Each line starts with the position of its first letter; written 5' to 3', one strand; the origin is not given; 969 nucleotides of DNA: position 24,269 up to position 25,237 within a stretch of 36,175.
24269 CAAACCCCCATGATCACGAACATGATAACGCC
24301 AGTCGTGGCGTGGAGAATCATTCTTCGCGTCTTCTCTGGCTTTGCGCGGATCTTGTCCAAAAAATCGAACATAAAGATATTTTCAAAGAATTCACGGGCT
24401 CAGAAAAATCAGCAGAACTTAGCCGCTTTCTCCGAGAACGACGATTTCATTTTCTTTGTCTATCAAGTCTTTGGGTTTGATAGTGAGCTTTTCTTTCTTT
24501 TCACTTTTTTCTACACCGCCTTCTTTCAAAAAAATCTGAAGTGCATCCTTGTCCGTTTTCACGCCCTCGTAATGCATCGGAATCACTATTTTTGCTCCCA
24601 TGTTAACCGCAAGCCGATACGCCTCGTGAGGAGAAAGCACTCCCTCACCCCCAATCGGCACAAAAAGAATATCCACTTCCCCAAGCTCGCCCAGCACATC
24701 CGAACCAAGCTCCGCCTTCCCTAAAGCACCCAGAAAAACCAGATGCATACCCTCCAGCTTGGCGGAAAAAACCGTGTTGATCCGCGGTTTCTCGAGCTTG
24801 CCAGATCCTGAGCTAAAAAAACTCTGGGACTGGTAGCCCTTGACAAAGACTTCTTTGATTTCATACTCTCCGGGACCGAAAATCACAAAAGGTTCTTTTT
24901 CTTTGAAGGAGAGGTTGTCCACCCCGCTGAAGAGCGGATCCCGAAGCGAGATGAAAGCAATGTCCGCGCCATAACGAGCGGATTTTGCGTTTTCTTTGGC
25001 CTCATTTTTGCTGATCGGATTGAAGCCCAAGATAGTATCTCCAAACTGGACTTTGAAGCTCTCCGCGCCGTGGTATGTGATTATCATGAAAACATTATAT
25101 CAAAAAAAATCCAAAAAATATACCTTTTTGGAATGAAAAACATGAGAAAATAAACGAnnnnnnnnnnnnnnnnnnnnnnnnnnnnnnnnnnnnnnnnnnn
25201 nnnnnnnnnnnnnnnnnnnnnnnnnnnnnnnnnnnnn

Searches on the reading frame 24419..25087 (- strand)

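Call 6: search_protein_families(library=pfam, proteins=[window:24419-25087:-], max_evalue=0.001)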
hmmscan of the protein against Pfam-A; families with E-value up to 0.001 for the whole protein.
window:24419-25087:- (222 aa): 2 families
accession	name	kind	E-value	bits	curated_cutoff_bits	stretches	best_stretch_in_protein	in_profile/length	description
PF13483.12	Lactamase_B_3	-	1.9e-18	67.4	24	1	3-172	2-160/160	Beta-lactamase superfamily domain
PF12706.13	Lactamase_B_2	-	5.9e-05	23.2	27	1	103-173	122-200/200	Beta-lactamase superfamily domain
